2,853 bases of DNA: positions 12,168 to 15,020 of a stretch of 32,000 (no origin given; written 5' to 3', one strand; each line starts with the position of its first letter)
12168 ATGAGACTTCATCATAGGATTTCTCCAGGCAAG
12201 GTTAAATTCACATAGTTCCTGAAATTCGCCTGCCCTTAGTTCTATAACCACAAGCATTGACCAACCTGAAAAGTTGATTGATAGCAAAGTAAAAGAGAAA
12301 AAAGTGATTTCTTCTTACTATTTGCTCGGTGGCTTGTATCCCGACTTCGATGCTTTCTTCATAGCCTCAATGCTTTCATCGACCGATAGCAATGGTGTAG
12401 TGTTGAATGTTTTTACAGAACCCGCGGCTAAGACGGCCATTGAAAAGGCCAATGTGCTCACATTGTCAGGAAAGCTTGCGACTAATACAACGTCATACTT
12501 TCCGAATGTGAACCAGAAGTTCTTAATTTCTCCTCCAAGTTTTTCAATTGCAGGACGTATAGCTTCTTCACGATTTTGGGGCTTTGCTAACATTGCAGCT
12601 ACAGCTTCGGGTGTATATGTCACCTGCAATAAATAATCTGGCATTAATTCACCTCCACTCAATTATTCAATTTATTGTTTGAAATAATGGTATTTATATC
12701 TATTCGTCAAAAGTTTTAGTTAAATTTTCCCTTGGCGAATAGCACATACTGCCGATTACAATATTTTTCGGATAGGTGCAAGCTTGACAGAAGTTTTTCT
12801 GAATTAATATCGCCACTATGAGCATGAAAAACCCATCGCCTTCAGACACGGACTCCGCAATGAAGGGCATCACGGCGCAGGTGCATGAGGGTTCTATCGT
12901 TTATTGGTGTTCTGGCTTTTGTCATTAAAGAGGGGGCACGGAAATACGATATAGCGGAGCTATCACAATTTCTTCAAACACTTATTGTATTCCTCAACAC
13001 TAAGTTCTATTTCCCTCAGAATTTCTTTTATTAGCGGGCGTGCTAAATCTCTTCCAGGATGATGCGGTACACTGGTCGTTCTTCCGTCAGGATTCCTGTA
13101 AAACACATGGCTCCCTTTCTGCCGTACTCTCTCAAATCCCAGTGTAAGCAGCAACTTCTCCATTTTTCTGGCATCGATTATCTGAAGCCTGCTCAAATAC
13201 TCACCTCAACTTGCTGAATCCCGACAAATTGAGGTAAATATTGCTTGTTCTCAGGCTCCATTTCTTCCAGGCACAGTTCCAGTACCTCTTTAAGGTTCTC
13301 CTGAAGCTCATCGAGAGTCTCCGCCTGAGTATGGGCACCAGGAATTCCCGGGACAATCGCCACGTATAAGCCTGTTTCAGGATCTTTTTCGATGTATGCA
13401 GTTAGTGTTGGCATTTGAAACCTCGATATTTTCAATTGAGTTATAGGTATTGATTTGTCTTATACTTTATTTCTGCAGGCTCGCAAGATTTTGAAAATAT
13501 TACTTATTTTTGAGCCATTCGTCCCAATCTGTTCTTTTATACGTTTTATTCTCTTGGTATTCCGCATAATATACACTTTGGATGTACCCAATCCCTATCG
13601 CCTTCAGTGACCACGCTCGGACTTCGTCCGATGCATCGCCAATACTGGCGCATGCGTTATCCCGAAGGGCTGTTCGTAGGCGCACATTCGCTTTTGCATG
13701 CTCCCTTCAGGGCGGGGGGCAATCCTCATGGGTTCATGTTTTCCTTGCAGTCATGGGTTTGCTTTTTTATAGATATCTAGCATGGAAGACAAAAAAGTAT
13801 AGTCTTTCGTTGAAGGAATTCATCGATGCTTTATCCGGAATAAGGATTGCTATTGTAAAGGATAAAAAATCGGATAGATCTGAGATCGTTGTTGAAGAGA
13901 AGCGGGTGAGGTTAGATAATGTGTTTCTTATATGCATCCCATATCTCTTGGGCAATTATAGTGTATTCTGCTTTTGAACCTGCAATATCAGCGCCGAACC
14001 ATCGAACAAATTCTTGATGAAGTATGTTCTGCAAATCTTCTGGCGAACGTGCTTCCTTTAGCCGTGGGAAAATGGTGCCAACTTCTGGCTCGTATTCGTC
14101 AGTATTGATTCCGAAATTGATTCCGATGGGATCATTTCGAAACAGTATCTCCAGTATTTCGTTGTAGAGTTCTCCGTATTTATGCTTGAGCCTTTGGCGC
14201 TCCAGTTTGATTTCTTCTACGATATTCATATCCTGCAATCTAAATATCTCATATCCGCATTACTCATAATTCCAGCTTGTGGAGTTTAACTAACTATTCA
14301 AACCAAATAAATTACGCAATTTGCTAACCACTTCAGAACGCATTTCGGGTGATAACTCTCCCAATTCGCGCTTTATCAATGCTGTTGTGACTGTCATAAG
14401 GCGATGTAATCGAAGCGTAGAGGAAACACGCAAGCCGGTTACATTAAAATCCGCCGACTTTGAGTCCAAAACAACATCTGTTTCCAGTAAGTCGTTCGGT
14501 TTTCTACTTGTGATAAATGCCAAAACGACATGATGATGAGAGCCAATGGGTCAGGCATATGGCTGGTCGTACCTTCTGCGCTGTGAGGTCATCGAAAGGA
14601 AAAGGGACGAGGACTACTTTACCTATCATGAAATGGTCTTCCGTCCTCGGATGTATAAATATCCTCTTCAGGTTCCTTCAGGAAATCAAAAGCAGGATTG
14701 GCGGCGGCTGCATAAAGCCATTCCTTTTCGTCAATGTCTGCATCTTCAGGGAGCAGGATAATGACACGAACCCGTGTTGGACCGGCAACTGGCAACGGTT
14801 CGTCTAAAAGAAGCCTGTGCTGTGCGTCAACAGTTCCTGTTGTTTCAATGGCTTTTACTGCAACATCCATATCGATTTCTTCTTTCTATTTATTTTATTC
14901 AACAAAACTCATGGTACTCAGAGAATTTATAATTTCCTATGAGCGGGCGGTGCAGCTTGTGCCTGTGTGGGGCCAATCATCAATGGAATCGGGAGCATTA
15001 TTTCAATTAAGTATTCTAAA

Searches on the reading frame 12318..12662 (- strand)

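Call 9: search_protein_families(library=pfam, proteins=[window:12318-12662:-], max_evalue=0.01)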
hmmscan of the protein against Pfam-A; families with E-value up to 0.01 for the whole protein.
window:12318-12662:- (114 aa): 1 family
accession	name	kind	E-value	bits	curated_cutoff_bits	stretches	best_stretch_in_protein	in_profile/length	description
PF08734.17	GYD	-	7.4e-23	80.8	31.4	1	10-100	1-90/91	GYD domain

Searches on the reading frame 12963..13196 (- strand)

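Call 7: search_protein_families(library=pfam, proteins=[window:12963-13196:-], max_evalue=0.01)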
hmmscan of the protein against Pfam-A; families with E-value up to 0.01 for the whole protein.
window:12963-13196:- (77 aa): 1 family
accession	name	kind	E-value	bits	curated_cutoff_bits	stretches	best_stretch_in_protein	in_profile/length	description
PF07927.17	HicA_toxin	-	1.5e-19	70.3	27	1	10-64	2-57/58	HicA toxin of bacterial toxin-antitoxin,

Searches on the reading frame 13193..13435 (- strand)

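Call 7: search_protein_families(library=pfam, proteins=[window:13193-13435:-], max_evalue=0.01)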
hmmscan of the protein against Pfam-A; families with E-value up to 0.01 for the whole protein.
window:13193-13435:- (80 aa): 4 families
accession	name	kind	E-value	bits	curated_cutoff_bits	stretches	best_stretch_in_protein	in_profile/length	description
PF15919.11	HicB_lk_antitox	-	3.8e-07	30.7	27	1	13-69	3-57/123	HicB_like antitoxin of bacterial toxin-antitoxin system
PF21748.3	UPF0150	-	4.2e-06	27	27.3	1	15-54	12-51/64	UPF0150-like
PF08972.17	DUF1902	-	0.00039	20.9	22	1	15-59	6-50/74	Domain of unknown function (DUF1902)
PF15595.11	Imm51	-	0.0086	16.4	29.8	0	7-53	51-90/104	Immunity protein 51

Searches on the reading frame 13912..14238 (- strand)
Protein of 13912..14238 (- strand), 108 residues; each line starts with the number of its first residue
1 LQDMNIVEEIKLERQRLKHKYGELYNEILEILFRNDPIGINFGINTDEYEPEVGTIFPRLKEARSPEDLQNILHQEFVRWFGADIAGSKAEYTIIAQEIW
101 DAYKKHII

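Call 7: search_protein_families(library=pfam, proteins=[window:13912-14238:-], max_evalue=0.01)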
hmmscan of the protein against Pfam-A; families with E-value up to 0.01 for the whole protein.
window:13912-14238:- (108 aa): 1 family
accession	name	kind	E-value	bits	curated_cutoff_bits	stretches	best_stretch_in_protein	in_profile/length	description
PF11533.15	AtzH-like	-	0.0023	18.1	27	1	6-93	8-92/126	AtzH-like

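Call 12: search_protein_families(library=padloc, proteins=[window:13912-14238:-], max_evalue=0.01)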
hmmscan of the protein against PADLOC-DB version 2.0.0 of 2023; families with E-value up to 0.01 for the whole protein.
window:13912-14238:- (108 aa): 0 families

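Call 13: search_protein_families(library=ncbifam, proteins=[window:13912-14238:-], max_evalue=0.01)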
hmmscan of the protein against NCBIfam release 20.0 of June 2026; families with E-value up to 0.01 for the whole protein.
window:13912-14238:- (108 aa): 1 family
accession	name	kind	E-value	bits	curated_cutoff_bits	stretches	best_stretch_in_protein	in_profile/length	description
NF033625.1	HpxZ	equivalog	0.0005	20.4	135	1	7-93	8-91/122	oxalurate catabolism protein HpxZ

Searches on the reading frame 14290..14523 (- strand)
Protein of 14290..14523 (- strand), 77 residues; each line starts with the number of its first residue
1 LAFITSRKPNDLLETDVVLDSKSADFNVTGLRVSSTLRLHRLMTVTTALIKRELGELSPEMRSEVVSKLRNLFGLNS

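Call 7: search_protein_families(library=pfam, proteins=[window:14290-14523:-], max_evalue=0.01)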
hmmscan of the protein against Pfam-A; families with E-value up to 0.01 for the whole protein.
window:14290-14523:- (77 aa): 1 family
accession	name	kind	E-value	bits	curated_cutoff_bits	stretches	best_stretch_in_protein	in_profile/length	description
PF02452.23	PemK_toxin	-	1.2e-05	25.9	23.1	1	2-73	41-109/109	PemK-like, MazF-like toxin of type II toxin-antitoxin system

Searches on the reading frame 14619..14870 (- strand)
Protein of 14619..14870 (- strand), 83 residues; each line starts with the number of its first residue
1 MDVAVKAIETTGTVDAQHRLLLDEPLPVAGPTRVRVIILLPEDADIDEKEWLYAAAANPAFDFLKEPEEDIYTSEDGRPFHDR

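Call 7: search_protein_families(library=pfam, proteins=[window:14619-14870:-], max_evalue=0.01)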
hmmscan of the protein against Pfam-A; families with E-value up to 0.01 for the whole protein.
window:14619-14870:- (83 aa): 0 families

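Call 12: search_protein_families(library=padloc, proteins=[window:14619-14870:-], max_evalue=0.01)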
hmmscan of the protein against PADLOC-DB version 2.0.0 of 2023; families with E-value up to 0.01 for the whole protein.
window:14619-14870:- (83 aa): 0 families

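Call 13: search_protein_families(library=ncbifam, proteins=[window:14619-14870:-], max_evalue=0.01)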
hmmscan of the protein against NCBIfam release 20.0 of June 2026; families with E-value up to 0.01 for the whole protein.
window:14619-14870:- (83 aa): 1 family
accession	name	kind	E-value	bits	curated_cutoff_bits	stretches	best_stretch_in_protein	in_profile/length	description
NF050107.1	TA_RelN_antitoxin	domain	1.4e-13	51.2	70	1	6-50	2-46/79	type II toxin-antitoxin system RelN family antitoxin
